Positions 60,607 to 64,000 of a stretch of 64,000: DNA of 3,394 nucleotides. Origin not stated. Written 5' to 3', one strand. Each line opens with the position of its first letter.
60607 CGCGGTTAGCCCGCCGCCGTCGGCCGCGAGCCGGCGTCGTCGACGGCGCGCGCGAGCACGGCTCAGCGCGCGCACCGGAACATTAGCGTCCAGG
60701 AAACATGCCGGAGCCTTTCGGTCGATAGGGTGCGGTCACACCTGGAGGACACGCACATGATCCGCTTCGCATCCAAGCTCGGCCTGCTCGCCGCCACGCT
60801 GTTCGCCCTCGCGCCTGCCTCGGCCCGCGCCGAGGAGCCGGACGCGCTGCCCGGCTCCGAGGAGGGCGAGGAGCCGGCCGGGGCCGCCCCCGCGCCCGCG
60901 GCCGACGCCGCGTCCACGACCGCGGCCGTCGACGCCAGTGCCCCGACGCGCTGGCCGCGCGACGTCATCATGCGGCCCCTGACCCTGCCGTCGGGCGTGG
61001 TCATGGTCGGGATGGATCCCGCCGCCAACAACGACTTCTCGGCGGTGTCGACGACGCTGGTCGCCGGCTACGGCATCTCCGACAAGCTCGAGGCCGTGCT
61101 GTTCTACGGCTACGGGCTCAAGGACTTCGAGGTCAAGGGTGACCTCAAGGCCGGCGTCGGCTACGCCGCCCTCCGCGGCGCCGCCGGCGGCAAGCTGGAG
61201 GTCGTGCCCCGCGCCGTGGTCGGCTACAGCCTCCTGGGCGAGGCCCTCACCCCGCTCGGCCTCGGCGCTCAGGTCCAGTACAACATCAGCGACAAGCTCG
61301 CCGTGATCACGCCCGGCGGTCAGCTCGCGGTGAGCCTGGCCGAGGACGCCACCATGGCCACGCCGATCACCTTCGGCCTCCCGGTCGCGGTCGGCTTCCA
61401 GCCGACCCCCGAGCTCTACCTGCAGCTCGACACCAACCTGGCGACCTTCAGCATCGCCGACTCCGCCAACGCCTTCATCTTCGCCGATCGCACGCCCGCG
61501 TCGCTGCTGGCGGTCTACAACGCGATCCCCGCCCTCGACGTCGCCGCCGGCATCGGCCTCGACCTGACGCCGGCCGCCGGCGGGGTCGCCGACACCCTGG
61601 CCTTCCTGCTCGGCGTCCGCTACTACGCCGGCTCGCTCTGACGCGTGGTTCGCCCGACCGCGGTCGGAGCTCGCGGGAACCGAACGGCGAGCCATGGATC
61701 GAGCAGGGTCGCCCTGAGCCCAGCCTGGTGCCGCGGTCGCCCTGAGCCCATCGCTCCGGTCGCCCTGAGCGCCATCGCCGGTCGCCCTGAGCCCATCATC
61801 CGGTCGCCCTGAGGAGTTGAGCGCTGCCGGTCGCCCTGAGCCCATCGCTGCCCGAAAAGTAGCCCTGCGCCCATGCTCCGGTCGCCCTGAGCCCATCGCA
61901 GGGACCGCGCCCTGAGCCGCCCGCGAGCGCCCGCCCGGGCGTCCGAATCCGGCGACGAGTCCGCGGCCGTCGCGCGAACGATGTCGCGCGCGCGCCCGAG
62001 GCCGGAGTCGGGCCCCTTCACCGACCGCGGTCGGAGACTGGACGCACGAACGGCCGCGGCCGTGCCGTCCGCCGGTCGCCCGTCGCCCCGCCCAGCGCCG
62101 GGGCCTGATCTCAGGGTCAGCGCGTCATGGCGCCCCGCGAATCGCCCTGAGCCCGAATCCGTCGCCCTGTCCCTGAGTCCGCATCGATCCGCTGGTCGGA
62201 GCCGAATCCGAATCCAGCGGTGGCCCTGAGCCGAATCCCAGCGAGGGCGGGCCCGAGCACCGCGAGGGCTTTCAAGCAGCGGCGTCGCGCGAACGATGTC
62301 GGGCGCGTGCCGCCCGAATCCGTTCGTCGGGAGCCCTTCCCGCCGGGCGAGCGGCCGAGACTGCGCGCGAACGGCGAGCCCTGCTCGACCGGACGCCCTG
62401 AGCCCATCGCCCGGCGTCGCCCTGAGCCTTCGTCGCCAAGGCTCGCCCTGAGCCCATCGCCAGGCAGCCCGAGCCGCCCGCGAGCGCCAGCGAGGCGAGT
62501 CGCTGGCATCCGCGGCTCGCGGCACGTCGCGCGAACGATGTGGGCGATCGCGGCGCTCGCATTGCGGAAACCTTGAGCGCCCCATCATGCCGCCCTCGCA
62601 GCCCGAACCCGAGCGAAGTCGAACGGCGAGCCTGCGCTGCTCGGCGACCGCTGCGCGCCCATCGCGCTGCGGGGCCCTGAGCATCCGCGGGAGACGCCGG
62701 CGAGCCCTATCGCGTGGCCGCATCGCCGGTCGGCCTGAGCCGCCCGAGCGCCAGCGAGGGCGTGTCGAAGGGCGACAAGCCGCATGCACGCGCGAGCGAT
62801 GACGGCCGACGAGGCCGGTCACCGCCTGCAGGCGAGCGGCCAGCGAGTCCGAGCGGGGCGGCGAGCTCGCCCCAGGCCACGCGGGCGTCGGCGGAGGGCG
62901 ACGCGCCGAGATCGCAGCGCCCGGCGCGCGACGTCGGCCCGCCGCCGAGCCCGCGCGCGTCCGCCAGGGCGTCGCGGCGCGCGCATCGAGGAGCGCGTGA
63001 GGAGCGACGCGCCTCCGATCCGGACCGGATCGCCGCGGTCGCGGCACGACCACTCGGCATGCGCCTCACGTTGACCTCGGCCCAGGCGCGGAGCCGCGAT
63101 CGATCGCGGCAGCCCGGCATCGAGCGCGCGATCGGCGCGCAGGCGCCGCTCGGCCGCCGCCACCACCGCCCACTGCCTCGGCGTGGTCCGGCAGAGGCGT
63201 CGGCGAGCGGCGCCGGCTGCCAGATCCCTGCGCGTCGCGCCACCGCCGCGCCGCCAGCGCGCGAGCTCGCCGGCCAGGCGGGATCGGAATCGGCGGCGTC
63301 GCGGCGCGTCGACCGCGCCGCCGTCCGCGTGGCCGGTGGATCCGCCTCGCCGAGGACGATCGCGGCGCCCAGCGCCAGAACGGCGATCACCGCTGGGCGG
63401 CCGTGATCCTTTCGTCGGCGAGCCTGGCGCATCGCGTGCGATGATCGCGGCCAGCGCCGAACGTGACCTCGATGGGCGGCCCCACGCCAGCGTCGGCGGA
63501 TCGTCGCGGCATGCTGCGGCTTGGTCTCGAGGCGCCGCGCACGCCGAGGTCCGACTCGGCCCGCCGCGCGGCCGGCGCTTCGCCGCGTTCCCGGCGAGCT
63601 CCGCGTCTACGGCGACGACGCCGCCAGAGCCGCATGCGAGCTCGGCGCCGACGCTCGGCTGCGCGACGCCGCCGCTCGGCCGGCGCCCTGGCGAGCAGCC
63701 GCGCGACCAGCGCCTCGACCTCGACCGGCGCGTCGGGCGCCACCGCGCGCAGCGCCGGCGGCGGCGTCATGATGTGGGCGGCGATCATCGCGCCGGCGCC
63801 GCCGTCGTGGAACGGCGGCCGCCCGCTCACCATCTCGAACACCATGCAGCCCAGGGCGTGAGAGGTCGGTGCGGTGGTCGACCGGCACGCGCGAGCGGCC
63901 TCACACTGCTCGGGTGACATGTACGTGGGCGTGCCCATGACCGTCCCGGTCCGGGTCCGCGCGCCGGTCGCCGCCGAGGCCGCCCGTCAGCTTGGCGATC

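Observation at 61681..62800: Nested higher-order tandem repeat (satellite-like) downstream of an OMP gene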

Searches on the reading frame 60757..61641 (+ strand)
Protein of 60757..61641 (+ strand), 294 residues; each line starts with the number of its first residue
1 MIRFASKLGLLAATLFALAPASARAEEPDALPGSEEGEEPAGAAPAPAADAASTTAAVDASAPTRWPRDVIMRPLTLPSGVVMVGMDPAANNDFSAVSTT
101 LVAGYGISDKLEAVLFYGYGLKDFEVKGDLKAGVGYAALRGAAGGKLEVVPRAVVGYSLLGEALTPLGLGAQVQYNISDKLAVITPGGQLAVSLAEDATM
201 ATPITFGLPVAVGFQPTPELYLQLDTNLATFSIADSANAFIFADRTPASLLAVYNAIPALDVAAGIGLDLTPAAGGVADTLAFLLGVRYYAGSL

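Call 14: search_protein_families(library=pfam, proteins=[window:60757-61638:+], max_evalue=0.01)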
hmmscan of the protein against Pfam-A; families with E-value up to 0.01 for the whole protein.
window:60757-61638:+ (294 aa): 0 families

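Call 15: find_encoding_contigs(protein=window:60757-61641:+, flank=10000, max_places=6)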
Protein window:60757-61641:+ (294 aa): 7 contigs read that carry it; 6 places shown.
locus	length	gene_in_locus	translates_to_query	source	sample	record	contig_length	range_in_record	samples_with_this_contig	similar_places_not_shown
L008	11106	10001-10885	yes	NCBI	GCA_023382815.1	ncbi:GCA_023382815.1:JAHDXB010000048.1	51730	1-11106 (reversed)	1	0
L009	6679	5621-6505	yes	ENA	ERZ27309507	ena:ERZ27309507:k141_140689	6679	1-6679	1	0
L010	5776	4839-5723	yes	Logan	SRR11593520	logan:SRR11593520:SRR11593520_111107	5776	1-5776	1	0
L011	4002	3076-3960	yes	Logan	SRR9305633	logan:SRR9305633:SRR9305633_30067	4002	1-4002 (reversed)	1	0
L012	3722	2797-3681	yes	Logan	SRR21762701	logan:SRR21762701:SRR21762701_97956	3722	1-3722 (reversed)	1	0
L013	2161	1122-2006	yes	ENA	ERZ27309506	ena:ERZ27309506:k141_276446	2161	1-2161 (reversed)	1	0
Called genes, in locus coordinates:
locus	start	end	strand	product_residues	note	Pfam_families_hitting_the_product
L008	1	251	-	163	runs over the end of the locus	PF01451:LMWPc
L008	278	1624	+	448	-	-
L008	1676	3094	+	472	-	-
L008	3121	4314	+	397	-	-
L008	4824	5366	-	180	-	PF01844:HNH, PF13395:HNH_4 (weak), PF14279:HNH_5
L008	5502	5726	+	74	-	PF04023:FeoA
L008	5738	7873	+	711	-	PF01926:MMR_HSR1, PF02421:FeoB_N, PF07670:Gate, PF07664:FeoB_C, PF07670:Gate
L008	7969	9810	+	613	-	PF02335:Cytochrom_C552 (faint), PF14522:Cytochrome_C7 (faint), PF09699:Paired_CXXCH_1 (weak)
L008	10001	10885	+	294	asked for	-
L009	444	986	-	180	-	PF01844:HNH, PF13395:HNH_4 (weak), PF14279:HNH_5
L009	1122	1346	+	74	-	PF04023:FeoA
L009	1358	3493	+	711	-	PF01926:MMR_HSR1, PF02421:FeoB_N, PF07670:Gate, PF07664:FeoB_C, PF07670:Gate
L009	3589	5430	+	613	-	PF02335:Cytochrom_C552 (faint), PF14522:Cytochrome_C7 (faint), PF09699:Paired_CXXCH_1 (weak)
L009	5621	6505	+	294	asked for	-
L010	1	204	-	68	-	?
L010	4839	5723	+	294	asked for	-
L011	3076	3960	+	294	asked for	-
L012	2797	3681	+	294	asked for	-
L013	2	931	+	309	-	?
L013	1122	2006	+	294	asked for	-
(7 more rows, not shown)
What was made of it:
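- On Plasmid-type iterons / replication origin: Neighbours are FeoAB, a multihaem cytochrome, a secreted protein and a kinase (call 15).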

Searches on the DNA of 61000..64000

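Call 7: search_rna_families(source=window, start=61000, end=64000, threshold=evalue, max_evalue=5, show_alignments=2)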
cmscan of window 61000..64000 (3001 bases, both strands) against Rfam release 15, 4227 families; matches with E-value up to 5: 4.
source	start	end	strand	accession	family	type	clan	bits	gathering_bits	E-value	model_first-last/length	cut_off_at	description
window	62095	62192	+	RF01030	mir-422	Gene; miRNA;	-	24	90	0.24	1-85/85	no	mir-422 microRNA precursor family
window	62707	62787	-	RF02242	Xoo5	Gene; sRNA;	-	18.5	50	1.3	1-124/124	no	Xanthomonadaceae sRNA Xoo5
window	61498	61563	+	RF01059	mir-598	Gene; miRNA;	-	18.1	69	3.1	1-80/80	no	mir-598 microRNA precursor family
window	63068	63145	-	RF01668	P10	Gene; sRNA;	-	16.6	37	1.4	1-72/72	no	Pseudomonas sRNA P10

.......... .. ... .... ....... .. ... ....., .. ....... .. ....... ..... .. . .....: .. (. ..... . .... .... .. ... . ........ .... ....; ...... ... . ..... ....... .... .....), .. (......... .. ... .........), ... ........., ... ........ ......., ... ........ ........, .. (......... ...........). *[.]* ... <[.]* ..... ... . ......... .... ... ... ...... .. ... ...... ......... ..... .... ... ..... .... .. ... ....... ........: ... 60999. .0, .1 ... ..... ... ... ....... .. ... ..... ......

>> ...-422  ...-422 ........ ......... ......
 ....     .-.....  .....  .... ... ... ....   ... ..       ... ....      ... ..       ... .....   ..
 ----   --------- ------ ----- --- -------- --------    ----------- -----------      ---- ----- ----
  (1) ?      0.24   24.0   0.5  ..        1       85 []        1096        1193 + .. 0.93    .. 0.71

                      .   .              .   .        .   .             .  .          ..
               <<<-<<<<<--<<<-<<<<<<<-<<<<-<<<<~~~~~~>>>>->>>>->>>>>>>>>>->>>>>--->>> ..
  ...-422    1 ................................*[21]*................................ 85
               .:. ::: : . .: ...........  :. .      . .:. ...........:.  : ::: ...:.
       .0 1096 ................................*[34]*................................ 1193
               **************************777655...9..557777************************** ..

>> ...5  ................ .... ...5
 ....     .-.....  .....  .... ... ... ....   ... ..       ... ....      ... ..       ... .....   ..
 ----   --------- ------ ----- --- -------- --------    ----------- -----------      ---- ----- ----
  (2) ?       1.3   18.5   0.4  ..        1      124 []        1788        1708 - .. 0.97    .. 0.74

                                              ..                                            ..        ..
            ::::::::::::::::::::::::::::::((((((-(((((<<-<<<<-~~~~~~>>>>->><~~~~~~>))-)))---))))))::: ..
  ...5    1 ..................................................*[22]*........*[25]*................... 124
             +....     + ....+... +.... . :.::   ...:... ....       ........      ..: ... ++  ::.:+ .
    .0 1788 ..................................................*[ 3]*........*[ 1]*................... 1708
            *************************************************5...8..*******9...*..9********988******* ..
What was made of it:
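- On Any curated RNA family (Rfam 15): The best hit reaches 24 bits against a threshold of 90 (mir-422, chance) (call 7).
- No Rfam: call 7.
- Tried and rejected: A permissive scan of 61-64 kb gave only chance hits (call 7).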

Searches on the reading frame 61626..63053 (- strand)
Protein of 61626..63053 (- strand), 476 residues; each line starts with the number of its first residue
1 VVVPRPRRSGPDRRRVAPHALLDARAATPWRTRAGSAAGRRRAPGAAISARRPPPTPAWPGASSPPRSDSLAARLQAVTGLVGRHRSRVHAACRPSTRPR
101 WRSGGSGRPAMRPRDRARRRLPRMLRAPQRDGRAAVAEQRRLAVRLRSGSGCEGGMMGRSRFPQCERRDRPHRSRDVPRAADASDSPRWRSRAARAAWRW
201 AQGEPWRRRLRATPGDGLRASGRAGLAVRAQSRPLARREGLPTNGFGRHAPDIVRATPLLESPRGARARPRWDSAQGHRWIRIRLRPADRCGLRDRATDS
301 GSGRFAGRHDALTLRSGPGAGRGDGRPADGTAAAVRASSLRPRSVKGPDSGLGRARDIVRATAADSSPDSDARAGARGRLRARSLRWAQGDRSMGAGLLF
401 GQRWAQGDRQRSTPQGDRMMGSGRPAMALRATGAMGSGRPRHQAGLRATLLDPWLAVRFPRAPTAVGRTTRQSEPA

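Call 14: search_protein_families(library=pfam, proteins=[window:61626-63053:-], max_evalue=0.01)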
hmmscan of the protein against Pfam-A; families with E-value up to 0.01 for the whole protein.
window:61626-63053:- (476 aa): 0 families

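Call 21: find_homologous_proteins(query=window:61626-63053:-, max_evalue=0.001)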
Query window:61626-63053:- (476 aa): 1 proteins with E <= 0.001 among 8000 candidates.
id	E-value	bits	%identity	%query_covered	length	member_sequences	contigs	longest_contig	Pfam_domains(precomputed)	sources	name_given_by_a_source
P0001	1.1e-9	56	77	6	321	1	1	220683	-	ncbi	-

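Call 23: find_encoding_contigs(protein=P0001, flank=10000, max_places=4)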
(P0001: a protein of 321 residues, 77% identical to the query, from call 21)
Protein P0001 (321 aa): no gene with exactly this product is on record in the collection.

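Call 25: list_cluster_members(proteins=[P0001])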
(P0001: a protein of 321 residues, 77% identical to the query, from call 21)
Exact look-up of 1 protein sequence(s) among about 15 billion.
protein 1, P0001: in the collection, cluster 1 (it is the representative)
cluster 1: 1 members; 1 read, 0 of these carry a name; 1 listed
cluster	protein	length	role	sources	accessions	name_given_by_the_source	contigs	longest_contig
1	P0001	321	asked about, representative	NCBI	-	-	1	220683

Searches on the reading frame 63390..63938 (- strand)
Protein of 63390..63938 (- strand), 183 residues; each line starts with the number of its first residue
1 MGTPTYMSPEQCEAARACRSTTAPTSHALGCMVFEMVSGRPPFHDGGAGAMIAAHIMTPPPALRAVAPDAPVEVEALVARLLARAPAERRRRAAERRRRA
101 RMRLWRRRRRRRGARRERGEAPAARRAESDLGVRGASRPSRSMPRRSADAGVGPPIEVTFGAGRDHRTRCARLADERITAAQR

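Call 14: search_protein_families(library=pfam, proteins=[window:63390-63938:-], max_evalue=0.01)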
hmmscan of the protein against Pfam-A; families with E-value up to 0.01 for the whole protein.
window:63390-63938:- (183 aa): 1 family
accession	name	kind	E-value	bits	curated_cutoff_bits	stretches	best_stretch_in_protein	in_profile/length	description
PF00069.31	Pkinase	-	2.7e-06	27.4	31.7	1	2-89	159-251/263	Protein kinase domain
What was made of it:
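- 63390..64000 (-): Downstream, convergent neighbour: Ser/Thr protein kinase gene fragment that runs off the window. Kinase-domain homology covers 63693-63953. Pfam Pkinase E = 2.7e-6, 27.4 bits, below the cutoff of 31.7 (call 14).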

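Call 30: find_homologous_proteins(query=window:63390-63938:-, max_evalue=0.00001)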
Query window:63390-63938:- (183 aa): 14 proteins with E <= 0.00001 among 8000 candidates.
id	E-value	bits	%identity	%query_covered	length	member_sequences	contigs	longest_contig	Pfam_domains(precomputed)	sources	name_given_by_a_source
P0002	3.6e-84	299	100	83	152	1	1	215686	-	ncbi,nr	ncbi:MAG: hypothetical protein HS111_33445 [Kofleriaceae bacterium]|nr:hypothetical protein [Kofleri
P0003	1.5e-11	63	45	50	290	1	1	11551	PF07714.24,PF00069.32,PF01636.30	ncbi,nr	ncbi:MAG: serine/threonine protein kinase [Rubrivivax sp.]|nr:serine/threonine protein kinase [Rubri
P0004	4.7e-9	54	44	55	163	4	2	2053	PF07714.24,PF00069.32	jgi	jgi:serine/threonine protein kinase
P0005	5.0e-9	54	39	51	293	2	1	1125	PF07714.24,PF00069.32,PF01636.30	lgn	-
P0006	6.0e-9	54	44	48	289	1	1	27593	PF07714.24,PF00069.32,PF01636.30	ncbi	-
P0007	9.0e-9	53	44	49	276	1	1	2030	PF07714.24,PF00069.32,PF01636.30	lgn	-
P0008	1.3e-8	53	40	48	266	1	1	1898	PF07714.24,PF00069.32,PF03109.23,PF01636.30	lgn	-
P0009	1.0e-7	50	40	48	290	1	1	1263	PF07714.24,PF00069.32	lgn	-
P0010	1.0e-7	50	42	50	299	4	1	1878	PF07714.24,PF00069.32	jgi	jgi:serine/threonine-protein kinase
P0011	6.0e-7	48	42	49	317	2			PF07714.24,PF00069.32,PF01636.30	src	-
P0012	1.0e-6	47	40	50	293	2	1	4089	PF07714.24,PF00069.32,PF01636.30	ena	-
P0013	2.3e-6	46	37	44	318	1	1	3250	PF07714.24,PF00069.32,PF03109.23,PF01636.30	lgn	-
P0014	2.7e-6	45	39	49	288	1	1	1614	PF07714.24,PF00069.32,PF01636.30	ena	-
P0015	4.9e-6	45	42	49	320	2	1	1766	PF07714.24,PF00069.32,PF01636.30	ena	-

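Call 31: find_encoding_contigs(protein=P0002, flank=10000, max_places=5)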
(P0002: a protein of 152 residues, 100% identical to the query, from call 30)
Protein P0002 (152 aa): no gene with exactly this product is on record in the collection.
